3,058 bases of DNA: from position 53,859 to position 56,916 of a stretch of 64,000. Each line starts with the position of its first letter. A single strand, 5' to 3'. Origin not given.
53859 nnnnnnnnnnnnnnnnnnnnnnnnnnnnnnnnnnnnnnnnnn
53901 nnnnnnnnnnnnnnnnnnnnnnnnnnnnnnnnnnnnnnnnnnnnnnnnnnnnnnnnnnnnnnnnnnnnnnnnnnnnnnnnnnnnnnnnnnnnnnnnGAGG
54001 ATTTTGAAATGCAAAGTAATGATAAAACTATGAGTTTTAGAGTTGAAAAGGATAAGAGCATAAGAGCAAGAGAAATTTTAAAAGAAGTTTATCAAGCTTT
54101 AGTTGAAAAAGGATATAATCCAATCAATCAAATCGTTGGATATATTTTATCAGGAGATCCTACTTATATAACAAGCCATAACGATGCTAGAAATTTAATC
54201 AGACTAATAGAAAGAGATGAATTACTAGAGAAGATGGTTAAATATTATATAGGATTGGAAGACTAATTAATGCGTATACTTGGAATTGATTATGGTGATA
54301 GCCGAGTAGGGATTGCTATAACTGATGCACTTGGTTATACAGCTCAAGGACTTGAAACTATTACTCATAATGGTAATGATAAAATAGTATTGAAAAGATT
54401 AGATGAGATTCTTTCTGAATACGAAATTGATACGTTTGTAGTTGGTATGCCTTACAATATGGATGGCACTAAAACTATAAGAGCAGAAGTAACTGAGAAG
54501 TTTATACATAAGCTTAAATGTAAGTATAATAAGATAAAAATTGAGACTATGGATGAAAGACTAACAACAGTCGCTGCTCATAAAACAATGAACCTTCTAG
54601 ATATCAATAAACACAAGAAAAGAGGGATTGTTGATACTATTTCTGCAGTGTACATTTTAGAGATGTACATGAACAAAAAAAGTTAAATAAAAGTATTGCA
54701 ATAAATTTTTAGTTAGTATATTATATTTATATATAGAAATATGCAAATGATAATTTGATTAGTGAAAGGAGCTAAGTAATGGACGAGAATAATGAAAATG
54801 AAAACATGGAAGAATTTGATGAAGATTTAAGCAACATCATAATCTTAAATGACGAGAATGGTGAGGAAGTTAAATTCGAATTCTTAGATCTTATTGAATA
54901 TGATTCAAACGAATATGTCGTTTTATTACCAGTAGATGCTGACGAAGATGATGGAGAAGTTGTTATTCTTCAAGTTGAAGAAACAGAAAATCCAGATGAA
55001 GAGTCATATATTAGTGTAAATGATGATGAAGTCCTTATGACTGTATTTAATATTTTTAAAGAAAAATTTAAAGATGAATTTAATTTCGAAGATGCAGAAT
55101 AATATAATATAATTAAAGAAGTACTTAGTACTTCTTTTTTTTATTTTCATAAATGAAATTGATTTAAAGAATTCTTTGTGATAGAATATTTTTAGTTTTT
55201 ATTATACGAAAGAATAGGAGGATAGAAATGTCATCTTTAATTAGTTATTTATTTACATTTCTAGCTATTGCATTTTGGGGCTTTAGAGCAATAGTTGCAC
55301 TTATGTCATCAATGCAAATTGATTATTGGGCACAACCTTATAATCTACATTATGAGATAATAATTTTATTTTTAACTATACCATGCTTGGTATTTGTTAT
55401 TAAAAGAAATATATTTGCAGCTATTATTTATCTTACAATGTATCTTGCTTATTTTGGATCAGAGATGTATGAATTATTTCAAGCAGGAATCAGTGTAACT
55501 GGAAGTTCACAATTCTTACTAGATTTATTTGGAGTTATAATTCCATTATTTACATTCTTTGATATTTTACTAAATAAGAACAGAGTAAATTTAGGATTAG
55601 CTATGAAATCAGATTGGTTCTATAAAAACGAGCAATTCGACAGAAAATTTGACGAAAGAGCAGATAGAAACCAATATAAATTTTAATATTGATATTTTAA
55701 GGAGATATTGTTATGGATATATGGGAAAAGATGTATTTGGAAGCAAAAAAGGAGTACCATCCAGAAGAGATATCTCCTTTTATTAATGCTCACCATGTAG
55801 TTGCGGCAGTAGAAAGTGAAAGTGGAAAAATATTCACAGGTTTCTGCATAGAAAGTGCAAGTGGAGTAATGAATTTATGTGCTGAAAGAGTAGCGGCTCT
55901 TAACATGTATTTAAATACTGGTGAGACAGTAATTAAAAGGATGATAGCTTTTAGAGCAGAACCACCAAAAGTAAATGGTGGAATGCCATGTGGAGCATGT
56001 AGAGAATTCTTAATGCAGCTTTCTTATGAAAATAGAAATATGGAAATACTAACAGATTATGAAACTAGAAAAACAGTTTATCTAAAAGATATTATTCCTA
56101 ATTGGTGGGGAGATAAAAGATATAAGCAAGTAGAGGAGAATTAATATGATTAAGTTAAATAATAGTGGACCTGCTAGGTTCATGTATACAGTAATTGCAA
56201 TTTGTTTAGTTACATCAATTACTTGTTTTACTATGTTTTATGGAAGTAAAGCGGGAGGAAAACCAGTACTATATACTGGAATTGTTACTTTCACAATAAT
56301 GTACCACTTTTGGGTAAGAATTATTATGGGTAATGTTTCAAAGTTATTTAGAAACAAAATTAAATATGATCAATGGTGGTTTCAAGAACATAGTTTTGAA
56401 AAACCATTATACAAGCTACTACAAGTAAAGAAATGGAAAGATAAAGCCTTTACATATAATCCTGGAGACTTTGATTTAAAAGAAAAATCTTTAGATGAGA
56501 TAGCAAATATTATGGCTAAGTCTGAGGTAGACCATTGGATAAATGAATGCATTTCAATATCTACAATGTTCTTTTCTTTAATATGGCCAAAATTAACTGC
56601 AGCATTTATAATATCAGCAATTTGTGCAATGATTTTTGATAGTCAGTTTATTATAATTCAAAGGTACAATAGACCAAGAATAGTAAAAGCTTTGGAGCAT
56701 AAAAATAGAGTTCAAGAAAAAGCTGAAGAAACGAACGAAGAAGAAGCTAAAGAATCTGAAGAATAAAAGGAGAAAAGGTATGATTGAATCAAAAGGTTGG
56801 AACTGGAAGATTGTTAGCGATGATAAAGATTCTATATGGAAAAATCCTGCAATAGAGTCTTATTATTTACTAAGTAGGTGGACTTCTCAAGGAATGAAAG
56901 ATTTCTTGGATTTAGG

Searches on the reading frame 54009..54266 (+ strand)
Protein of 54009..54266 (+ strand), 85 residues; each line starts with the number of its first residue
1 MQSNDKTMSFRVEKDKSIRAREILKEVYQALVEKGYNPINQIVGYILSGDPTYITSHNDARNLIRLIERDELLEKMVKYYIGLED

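Call 3: search_protein_families(library=pfam, proteins=[window:54009-54266:+], max_evalue=1)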
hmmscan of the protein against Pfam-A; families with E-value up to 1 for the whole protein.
window:54009-54266:+ (85 aa): 3 families
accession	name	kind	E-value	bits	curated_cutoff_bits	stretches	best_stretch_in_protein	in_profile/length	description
PF06135.17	IreB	-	4.1e-39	133.1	25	1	5-81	1-77/78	IreB regulatory phosphoprotein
PF01193.29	RNA_pol_L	-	0.055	13.6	24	1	5-34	44-73/74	RNA polymerase Rpb3/Rpb11 dimerisation domain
PF05227.19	CHASE3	-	0.1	12.9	28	1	44-64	31-51/138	CHASE3 domain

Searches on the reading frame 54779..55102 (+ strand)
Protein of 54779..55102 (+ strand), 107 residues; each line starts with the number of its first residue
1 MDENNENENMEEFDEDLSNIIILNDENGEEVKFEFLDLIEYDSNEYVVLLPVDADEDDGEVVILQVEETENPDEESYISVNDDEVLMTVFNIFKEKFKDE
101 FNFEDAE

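Call 27: search_protein_families(library=pfam, proteins=[window:54779-55102:+], max_evalue=0.001)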
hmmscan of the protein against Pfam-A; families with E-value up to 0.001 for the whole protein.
window:54779-55102:+ (107 aa): 1 family
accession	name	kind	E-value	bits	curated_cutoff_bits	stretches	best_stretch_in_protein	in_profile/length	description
PF06949.16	DUF1292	-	4.9e-16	59.8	24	1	26-97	1-74/75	Protein of unknown function (DUF1292)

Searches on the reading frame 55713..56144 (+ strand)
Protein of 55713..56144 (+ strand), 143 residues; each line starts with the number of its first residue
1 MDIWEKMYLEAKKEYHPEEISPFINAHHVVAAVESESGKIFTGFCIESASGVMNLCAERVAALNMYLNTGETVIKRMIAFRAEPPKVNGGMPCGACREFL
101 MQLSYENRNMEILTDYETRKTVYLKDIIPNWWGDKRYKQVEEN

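Call 27: search_protein_families(library=pfam, proteins=[window:55713-56144:+], max_evalue=0.001)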
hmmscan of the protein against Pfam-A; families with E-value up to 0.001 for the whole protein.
window:55713-56144:+ (143 aa): 1 family
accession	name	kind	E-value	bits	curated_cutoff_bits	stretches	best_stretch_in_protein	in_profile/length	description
PF00383.29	dCMP_cyt_deam_1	-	1.2e-05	25.6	25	1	27-105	24-95/102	Cytidine and deoxycytidylate deaminase zinc-binding region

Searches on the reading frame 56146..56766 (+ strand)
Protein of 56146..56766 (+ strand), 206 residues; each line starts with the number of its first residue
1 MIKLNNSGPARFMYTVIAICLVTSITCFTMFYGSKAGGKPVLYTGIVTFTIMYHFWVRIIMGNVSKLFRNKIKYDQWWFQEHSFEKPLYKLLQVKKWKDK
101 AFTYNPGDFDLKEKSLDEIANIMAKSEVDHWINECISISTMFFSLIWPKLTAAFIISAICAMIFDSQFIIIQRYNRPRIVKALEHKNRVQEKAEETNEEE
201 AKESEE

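Call 27: search_protein_families(library=pfam, proteins=[window:56146-56766:+], max_evalue=0.001)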
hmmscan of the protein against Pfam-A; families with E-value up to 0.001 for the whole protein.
window:56146-56766:+ (206 aa): 1 family
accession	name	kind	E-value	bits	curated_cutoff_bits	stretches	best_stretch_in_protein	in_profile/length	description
PF18927.5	CrtO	-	1.4e-23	83.9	27.3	1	76-184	2-122/123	Glycosyl-4,4'-diaponeurosporenoate acyltransferase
